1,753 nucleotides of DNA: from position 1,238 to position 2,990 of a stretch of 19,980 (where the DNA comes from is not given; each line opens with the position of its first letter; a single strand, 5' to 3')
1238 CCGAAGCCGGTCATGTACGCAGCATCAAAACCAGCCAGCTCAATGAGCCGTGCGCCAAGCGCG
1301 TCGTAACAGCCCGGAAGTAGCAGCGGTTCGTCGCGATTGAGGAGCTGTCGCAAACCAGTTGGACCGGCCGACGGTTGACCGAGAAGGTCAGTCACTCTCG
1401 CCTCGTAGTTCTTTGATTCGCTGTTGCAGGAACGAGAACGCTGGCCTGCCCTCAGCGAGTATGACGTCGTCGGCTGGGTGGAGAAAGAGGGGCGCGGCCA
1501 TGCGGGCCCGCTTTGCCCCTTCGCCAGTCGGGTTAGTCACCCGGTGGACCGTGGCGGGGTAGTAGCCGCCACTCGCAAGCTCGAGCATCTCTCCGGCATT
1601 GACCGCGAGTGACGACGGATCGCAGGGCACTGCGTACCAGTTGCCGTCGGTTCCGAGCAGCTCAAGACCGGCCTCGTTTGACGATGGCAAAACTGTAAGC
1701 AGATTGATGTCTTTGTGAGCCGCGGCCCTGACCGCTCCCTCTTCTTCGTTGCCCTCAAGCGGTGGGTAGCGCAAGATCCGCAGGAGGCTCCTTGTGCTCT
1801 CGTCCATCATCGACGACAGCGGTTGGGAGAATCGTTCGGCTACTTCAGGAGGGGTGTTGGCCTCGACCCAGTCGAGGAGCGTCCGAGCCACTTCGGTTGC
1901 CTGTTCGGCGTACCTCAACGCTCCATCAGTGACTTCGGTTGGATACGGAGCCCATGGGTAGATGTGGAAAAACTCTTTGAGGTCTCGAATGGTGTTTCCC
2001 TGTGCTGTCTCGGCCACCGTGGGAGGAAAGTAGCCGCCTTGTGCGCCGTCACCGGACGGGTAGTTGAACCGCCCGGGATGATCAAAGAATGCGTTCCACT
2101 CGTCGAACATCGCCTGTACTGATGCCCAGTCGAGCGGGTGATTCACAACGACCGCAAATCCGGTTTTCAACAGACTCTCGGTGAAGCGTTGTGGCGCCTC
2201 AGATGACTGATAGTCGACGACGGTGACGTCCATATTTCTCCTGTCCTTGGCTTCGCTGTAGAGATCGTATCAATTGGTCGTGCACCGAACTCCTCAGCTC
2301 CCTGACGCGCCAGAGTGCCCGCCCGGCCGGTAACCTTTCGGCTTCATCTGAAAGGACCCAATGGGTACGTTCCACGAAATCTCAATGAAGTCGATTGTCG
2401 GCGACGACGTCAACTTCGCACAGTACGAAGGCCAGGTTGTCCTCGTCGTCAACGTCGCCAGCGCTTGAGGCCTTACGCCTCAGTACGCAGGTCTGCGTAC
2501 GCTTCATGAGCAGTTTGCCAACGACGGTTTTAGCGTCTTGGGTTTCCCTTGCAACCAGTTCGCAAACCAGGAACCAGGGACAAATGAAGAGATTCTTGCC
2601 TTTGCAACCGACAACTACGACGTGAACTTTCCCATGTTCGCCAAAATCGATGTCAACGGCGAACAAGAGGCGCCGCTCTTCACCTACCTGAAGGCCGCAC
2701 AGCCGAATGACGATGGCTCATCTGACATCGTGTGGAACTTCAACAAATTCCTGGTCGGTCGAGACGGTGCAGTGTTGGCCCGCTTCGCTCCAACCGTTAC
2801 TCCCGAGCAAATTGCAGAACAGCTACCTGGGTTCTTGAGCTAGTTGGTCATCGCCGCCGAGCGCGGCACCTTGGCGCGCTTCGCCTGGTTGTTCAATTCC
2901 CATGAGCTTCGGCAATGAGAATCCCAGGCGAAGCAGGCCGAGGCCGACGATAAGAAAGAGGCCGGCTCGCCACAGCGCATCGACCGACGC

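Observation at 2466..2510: Hairpin 11 nt downstream of the UGA shares its apex with the E. coli fdhF SECIS element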

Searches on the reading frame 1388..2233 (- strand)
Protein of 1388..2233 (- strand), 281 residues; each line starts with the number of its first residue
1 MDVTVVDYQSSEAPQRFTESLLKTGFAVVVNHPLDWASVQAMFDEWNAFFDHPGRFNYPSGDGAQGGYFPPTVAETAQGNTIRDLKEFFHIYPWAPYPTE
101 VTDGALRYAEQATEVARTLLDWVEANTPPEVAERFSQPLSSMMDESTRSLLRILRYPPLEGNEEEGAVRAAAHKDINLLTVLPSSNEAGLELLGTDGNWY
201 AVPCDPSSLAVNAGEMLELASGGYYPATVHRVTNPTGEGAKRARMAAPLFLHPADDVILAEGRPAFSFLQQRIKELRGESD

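Call 10: search_protein_families(library=pfam, proteins=[window:1388-2233:-])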
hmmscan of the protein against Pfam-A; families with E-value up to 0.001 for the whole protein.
window:1388-2233:- (281 aa): 2 families
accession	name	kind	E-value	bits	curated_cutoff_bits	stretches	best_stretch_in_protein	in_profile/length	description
PF03171.26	2OG-FeII_Oxy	-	1.9e-17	63.8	23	1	151-253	5-101/101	2OG-Fe(II) oxygenase superfamily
PF14226.12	DIOX_N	-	1.9e-08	35.4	27.3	1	13-96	17-99/117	non-haem dioxygenase in morphine synthesis N-terminal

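Call 11: find_encoding_contigs(protein=window:1388-2233:-, flank=10000, max_places=10)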
Protein window:1388-2233:- (281 aa): no gene with exactly this product is on record in the collection.

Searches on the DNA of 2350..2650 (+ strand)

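Call 9: search_rna_families(source=window, start=2350, end=2650, threshold=evalue, max_evalue=10, show_alignments=3)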
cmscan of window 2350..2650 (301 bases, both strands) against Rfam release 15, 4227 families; matches with E-value up to 10: 5.
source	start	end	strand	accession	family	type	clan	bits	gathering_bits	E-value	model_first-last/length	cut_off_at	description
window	2390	2459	+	RF01059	mir-598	Gene; miRNA;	-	21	69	0.05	1-80/80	no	mir-598 microRNA precursor family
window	2514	2596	-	RF02248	Six3os1_3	Gene; lncRNA;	-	16.4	40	0.04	1-75/75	no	Six3os1 conserved region 3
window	2393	2468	-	RF01059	mir-598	Gene; miRNA;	-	14.6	69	3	1-80/80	no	mir-598 microRNA precursor family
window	2591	2619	-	RF01525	TB10Cs2H1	Gene; snRNA; snoRNA; HACA-box;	-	13.1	35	5.4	1-66/66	no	Trypanosomatid snoRNA TB10Cs2H1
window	2544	2555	-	RF01346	CRISPR-DR36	Gene; CRISPR;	-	11.2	38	6.9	1-36/36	no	CRISPR RNA direct repeat element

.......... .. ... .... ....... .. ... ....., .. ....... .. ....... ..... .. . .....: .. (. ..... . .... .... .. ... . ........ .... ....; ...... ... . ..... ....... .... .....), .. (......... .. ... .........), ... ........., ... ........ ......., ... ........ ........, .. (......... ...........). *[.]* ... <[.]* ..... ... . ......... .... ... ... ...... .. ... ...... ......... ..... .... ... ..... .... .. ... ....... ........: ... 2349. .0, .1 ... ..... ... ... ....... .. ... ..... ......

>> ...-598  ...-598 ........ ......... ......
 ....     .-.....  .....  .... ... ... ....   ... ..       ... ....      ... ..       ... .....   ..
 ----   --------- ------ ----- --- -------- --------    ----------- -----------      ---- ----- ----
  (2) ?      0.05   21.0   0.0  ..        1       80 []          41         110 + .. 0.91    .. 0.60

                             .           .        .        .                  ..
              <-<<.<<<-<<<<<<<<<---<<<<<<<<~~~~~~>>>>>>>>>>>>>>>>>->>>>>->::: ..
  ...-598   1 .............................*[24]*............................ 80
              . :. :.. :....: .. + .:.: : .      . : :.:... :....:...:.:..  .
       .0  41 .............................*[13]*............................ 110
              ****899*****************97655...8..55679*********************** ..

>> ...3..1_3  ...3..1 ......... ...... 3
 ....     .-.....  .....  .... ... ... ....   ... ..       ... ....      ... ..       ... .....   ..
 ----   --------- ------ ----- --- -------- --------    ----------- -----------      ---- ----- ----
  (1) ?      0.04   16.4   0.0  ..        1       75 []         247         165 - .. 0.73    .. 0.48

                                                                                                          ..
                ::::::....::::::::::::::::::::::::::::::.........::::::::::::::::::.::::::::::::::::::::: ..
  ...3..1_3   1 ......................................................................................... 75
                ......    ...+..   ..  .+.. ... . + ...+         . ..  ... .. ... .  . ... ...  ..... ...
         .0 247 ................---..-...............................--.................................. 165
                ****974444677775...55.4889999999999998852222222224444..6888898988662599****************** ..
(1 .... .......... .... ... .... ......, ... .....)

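Call 33: build_rna_model(alignment_id=A1, structure=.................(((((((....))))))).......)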
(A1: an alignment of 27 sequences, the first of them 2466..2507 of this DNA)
Model R1 built from alignment A1 (27 sequences, 42 columns); structure: as given.
model positions 42; base pairs 7; branch points 0; effective number of sequences 7.31; information 1.305 bits per position. Calibrated on 0.2 Mb of random sequence (short: E-values are rough).
structure used (alignment columns):
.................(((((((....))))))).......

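Call 34: search_with_rna_model(model_id=R1, sources=[window, L001, L002, L003, L004, L005, L006, L007, L008, L009, L010, L011, L012, L013, L014, L015, L016, L017, L018, L019, L020, L021, L022, L023, L024, L025, L026, L027, L028, L029, L030, L031, L032, L033, L034, L035, L036, L037, L038, L039, L040, L041, L042, L043, L044, L045, L046, L047, L048, L049, L050, L051, L052, L053, L054, L055, L056, L057, L058, L059, L060, L061, L062, L063, L064, L065, L066, L067, L068, L069, L070, L071, L072, L073, L074, L075, L076, L077, L078, L079, L080], max_evalue=10)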
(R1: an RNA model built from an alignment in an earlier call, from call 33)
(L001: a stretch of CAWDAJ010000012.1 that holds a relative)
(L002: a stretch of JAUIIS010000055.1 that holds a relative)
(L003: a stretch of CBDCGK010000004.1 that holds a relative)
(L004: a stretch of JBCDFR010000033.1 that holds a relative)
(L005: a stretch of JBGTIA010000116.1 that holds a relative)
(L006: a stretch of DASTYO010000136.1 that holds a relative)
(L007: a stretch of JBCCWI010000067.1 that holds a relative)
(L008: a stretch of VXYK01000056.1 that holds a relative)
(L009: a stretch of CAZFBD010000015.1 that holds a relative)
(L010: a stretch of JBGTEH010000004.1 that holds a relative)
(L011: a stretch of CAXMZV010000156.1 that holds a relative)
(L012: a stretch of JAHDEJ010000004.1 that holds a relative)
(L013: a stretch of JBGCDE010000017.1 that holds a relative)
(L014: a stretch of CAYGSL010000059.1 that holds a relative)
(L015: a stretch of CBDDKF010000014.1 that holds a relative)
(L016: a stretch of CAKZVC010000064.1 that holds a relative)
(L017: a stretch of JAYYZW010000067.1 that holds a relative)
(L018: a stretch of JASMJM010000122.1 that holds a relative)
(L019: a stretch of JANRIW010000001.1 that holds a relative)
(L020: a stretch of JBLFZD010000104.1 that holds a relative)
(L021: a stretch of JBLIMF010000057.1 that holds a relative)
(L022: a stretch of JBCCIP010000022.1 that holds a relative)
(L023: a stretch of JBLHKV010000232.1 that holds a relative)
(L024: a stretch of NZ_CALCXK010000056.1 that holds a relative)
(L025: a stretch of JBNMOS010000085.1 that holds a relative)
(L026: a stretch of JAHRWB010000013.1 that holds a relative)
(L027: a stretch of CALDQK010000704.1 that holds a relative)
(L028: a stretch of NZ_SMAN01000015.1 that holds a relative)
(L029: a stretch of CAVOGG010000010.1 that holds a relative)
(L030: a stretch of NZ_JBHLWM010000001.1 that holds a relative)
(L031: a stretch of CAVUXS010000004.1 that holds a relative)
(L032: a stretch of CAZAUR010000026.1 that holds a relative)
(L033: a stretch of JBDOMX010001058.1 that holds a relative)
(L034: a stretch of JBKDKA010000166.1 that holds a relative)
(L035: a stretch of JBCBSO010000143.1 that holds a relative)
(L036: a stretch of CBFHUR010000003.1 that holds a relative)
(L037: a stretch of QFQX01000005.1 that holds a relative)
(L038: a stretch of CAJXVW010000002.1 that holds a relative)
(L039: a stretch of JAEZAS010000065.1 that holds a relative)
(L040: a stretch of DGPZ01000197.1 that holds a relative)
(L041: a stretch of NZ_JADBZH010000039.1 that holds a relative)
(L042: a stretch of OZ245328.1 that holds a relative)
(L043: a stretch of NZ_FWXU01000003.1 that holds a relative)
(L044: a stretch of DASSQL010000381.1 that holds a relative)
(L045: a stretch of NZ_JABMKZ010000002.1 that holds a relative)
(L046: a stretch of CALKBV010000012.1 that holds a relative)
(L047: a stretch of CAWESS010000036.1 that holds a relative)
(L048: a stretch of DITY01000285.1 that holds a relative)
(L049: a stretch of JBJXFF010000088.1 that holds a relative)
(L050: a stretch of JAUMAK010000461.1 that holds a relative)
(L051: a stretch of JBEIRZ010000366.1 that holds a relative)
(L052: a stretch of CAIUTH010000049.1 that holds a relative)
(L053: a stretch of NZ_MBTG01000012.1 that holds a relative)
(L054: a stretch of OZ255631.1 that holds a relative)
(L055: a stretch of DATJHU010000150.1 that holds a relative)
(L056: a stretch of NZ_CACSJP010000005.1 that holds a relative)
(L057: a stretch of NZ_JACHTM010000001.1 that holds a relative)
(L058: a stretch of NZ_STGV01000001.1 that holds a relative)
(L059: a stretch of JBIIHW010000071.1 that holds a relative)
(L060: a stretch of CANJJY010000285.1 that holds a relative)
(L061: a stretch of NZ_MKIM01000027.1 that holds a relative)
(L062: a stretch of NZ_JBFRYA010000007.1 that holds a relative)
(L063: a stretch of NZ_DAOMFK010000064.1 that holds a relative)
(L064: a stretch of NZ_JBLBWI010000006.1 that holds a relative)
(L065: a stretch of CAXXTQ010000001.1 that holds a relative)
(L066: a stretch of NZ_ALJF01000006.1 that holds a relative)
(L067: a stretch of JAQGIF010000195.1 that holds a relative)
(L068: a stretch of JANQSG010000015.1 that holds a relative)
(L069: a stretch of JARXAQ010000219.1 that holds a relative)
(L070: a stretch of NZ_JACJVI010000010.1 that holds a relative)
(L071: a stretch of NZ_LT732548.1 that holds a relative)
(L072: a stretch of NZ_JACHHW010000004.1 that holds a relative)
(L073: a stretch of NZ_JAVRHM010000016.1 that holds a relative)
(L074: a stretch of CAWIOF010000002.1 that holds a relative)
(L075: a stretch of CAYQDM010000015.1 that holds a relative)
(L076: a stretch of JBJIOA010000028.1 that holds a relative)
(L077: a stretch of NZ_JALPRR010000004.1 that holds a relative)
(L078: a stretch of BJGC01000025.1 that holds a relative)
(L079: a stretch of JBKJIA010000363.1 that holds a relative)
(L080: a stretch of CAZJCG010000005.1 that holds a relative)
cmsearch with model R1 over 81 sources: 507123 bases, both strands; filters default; matches with E-value up to 10: 124.
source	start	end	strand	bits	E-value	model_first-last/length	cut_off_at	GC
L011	3106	3147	+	70.1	1.1e-20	1-42/42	no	0.62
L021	3106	3147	+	69.7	1.5e-20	1-42/42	no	0.64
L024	3106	3147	+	69.7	1.5e-20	1-42/42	no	0.64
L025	3106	3147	+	69.7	1.5e-20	1-42/42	no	0.64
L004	3106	3147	+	69.2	2.2e-20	1-42/42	no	0.62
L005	2453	2494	+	68.9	2.9e-20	1-42/42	no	0.64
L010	419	460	+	68.9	2.9e-20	1-42/42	no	0.64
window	2466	2507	+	68.8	3.2e-20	1-42/42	no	0.57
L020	3097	3138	+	68.5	3.9e-20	1-42/42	no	0.62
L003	3097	3138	+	68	5.6e-20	1-42/42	no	0.67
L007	3106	3147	+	68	5.7e-20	1-42/42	no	0.6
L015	3106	3147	+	67.5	8.3e-20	1-42/42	no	0.67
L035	3106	3147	+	67.5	8.3e-20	1-42/42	no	0.67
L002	3106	3147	+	66.3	2.2e-19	1-42/42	no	0.57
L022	3106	3147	+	64.8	6.8e-19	1-42/42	no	0.55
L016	3097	3138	+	64.3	9.8e-19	1-42/42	no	0.62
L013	3106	3147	+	64.2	1.1e-18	1-42/42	no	0.55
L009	3100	3141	+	64.1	1.2e-18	1-42/42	no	0.67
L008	3106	3147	+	64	1.3e-18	1-42/42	no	0.67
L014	679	720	+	63.8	1.5e-18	1-42/42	no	0.55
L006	3106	3147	+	60.8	1.4e-17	1-42/42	no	0.69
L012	3097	3138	+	60.3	2.2e-17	1-42/42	no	0.69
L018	3094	3135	+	58.9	6.2e-17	1-42/42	no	0.57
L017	3106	3147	+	57.9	1.4e-16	1-42/42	no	0.52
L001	3106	3147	+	57.6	1.8e-16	1-42/42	no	0.64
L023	899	940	+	57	2.7e-16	1-42/42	no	0.5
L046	3106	3147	+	51.2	2.3e-14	1-42/42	no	0.5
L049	3085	3126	+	20.9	0.00033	1-42/42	no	0.64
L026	3106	3147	+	20.9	0.00035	1-42/42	no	0.5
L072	3106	3147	+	20.3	0.00052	1-42/42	no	0.5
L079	1208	1240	+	19.6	0.0009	1-42/42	no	0.7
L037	3097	3138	+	19.5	0.00097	1-42/42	no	0.67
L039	3082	3123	+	19.1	0.0013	1-42/42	no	0.67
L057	3079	3120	+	18.4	0.0023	1-42/42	no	0.69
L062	3106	3147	+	17.6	0.0041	1-42/42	no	0.55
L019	3106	3147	+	17.6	0.0042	1-42/42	no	0.69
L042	3106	3147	+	17.6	0.0044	1-42/42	no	0.74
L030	3106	3147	+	17.6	0.0044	1-42/42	no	0.6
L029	3106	3147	+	17.5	0.0045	1-42/42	no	0.71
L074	3097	3138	+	17.3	0.0053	1-42/42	no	0.71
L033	3100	3141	+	17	0.0065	1-42/42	no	0.67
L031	3106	3147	+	16.9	0.0071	1-42/42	no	0.71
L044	3106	3147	+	16.6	0.0089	1-42/42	no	0.71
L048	3085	3126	+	16.3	0.012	1-42/42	no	0.64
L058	3106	3147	+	15.6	0.02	1-42/42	no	0.62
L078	3100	3132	+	15.5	0.021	1-42/42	no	0.58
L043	3100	3141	+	15.5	0.022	1-42/42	no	0.67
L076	3100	3141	+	15.3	0.025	1-42/42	no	0.64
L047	3106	3147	+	15.3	0.026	1-42/42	no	0.71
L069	3100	3141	+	15.2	0.027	1-42/42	no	0.67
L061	3094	3135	+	15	0.031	1-42/42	no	0.64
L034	3100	3141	+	15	0.032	1-42/42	no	0.55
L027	3097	3138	+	14.6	0.042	1-42/42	no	0.69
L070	3100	3141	+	14.6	0.042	1-42/42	no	0.62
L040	3106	3138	+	14.6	0.044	1-42/42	no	0.61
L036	3106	3147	+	14.4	0.05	1-42/42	no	0.62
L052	653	694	+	14.3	0.054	1-42/42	no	0.64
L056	3100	3141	+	14.3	0.054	1-42/42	no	0.6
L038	3106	3138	+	14.3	0.056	1-42/42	no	0.67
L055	3106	3173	+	14.2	0.056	1-42/42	no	0.57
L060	2546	2578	+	14.1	0.066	1-42/42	no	0.55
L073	3097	3138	+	13.8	0.08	1-42/42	no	0.4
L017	3088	3122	-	13.8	0.083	1-42/42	no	0.49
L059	3085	3117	+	13.7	0.089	1-42/42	no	0.61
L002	3123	3140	-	13.4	0.11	18-35/42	no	0.61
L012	3114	3131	-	13.4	0.11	18-35/42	no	0.61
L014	696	713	-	13.4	0.11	18-35/42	no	0.61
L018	3111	3128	-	13.4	0.11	18-35/42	no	0.61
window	2483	2500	-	13.4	0.11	18-35/42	no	0.61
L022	3123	3140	-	13.4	0.11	18-35/42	no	0.61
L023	916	933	-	13.4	0.11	18-35/42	no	0.61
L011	3123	3140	-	13.4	0.11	18-35/42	no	0.61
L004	3123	3140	-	13.4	0.11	18-35/42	no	0.61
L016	3114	3131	-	13.4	0.11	18-35/42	no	0.61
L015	3123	3140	-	13.4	0.11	18-35/42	no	0.61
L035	3123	3140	-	13.4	0.11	18-35/42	no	0.61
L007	3123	3140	-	13.4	0.11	18-35/42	no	0.61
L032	2455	2487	+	13.4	0.11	1-42/42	no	0.64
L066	3100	3143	+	13.2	0.12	1-42/42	no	0.64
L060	2511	2562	-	12.8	0.17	1-42/42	no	0.6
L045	3100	3132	+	12.6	0.2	1-42/42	no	0.52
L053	3100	3132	+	12.6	0.2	1-42/42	no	0.52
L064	3106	3149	+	12.4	0.23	1-42/42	no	0.59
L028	3100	3132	+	12.1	0.3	1-42/42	no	0.39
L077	3097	3140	+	11.8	0.37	1-42/42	no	0.52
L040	3094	3122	-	11.7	0.41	1-42/42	no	0.66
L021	775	790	+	11.3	0.54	1-42/42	no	0.62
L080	3100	3122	+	11.2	0.59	1-42/42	no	0.57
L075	948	985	+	11.1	0.65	1-42/42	no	0.63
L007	3099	3122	-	11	0.67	1-42/42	no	0.54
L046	3103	3115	-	11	0.68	1-42/42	no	0.62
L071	3106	3138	+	10.9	0.73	1-42/42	no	0.55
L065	3067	3099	+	10.3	1.1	1-42/42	no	0.55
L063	3097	3129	+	10.2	1.3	1-42/42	no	0.67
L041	2603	2653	+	10.1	1.4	1-42/42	no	0.71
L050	3082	3123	+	10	1.5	1-42/42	no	0.57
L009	3095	3116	-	9.9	1.6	1-42/42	no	0.68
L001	1577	1600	-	9.9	1.6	1-42/42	no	0.71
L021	3095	3122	-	9.9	1.6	1-42/42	no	0.64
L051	310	351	+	9.8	1.8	1-42/42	no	0.57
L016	3079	3113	-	9.8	1.8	1-42/42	no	0.6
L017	3124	3139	-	9.5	2.1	19-34/42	no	0.56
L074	3092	3106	-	9.1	3.1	1-42/42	no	0.8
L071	539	576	-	9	3.3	1-42/42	no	0.55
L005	2435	2469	-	9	3.3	1-42/42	no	0.66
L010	401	435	-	9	3.3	1-42/42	no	0.66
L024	3088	3122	-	9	3.3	1-42/42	no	0.66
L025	3094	3122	-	8.5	4.6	1-42/42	no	0.69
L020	3095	3113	-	8.5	4.7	1-42/42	no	0.58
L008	3103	3115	-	8.4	5.1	1-42/42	no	0.62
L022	3105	3115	-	8.4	5.2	1-42/42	no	0.55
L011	3106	3115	-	8.4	5.3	1-42/42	no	0.6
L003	3097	3106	-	8.4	5.3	1-42/42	no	0.6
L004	3106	3115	-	8.4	5.3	1-42/42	no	0.6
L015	3106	3115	-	8.4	5.3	1-42/42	no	0.6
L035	3106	3115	-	8.4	5.3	1-42/42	no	0.6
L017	4740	4760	+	8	7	16-42/42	no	0.52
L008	3123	3140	-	7.9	7.8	18-35/42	no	0.67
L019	3088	3115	-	7.7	8.5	1-42/42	no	0.68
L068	3106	3138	+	7.7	8.6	1-42/42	no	0.52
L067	3094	3161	+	7.7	8.8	1-42/42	no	0.56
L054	3097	3119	+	7.6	9.5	1-42/42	no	0.61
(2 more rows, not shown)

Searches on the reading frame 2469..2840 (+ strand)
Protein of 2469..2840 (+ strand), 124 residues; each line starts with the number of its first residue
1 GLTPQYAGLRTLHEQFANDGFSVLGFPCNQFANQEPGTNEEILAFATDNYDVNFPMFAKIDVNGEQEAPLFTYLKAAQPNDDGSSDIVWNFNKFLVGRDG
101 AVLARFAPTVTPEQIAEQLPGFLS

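Call 36: find_homologous_proteins(query=window:2469-2840:+, max_evalue=1e-20)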
Query seq(124 aa) (124 aa): 7845 proteins with E <= 1e-20 among 8000 candidates; the best 120 are listed.
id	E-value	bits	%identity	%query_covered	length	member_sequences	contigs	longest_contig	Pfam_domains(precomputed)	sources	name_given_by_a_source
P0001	2.8e-62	226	80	99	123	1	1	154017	PF00255.26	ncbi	ncbi:MAG: glutathione peroxidase [Acidimicrobiales bacterium]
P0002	6.0e-55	202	88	81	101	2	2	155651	PF00255.26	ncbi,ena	-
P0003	2.8e-49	184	68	99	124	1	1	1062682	PF00255.26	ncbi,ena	-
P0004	5.4e-49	183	67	99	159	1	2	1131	PF00255.26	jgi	jgi:glutathione peroxidase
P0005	1.1e-48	182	67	99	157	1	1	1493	PF00255.26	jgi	jgi:glutathione peroxidase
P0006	1.5e-48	182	67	99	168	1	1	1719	PF00255.26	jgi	jgi:glutathione peroxidase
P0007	2.5e-48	181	66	98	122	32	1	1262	PF00255.26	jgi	jgi:glutathione peroxidase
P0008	2.5e-48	181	66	98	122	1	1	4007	PF00255.26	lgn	-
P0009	7.9e-48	179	66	98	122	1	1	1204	PF00255.26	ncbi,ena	-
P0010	2.5e-47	178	65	99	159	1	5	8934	PF00255.26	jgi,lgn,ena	-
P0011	2.9e-47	178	65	99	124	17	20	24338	PF00255.26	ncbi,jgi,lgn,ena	-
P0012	3.5e-47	177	66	99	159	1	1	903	PF00255.26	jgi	jgi:glutathione peroxidase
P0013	3.6e-47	177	65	95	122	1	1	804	PF00255.26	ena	-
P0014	4.9e-47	177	66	98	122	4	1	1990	PF00255.26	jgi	-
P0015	9.2e-47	176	64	95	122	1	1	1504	PF00255.26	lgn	-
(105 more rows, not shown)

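Call 37: find_encoding_contigs(protein=P0002, flank=10000, max_places=4)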
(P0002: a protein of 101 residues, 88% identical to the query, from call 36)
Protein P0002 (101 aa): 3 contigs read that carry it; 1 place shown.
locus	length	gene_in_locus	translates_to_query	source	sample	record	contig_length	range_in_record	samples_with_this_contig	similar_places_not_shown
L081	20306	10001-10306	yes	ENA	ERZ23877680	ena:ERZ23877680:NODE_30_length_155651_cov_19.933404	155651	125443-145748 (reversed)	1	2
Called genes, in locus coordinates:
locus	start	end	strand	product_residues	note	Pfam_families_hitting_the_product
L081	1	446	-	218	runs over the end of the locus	PF01243:PNPOx_N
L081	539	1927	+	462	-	PF00378:ECH_1, PF16113:ECH_2 (weak)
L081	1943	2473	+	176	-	PF00484:Pro_CA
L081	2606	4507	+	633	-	PF01757:Acyl_transf_3, PF19040:SGNH (weak), PF13472:Lipase_GDSL_2 (weak), PF04311:DUF459 (weak)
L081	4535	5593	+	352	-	PF01979:Amidohydro_1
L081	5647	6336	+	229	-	PF00903:Glyoxalase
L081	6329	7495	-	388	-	-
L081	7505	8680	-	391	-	PF13421:Band_7_1, PF01145:Band_7, PF14237:GYF_2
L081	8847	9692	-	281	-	PF14226:DIOX_N, PF03171:2OG-FeII_Oxy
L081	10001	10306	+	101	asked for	PF00255:GSHPx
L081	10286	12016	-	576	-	PF10101:DUF2339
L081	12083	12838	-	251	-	PF22234:Rv2466c-like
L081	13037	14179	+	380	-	PF02690:Na_Pi_cotrans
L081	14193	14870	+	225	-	PF01895:PhoU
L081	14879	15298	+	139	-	-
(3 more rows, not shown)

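Call 38: find_encoding_contigs(protein=P0001, flank=10000, max_places=4)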
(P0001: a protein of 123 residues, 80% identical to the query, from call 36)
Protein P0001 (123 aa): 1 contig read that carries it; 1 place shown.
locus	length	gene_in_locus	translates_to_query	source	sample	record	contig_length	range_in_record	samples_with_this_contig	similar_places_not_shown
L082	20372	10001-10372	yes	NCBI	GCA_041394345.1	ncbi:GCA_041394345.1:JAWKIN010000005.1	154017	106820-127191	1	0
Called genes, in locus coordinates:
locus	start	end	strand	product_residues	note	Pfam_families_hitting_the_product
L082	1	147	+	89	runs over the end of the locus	PF01757:Acyl_transf_3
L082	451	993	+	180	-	PF01757:Acyl_transf_3 (weak)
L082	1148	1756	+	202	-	PF04311:DUF459 (weak)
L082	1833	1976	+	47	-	-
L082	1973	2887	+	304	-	-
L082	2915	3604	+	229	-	PF00903:Glyoxalase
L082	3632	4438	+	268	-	-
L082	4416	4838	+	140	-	-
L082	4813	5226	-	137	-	-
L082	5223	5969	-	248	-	PF13248:Zn_ribbon_3 (faint)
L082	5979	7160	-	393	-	PF13421:Band_7_1, PF01145:Band_7, PF14237:GYF_2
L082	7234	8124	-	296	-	PF13714:PEP_mutase, PF00463:ICL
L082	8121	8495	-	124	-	PF03171:2OG-FeII_Oxy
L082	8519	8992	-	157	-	PF14226:DIOX_N (weak)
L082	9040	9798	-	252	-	PF00106:adh_short, PF08659:KR (weak), PF01370:Epimerase (weak), PF13561:adh_short_C2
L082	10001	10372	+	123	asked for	PF00255:GSHPx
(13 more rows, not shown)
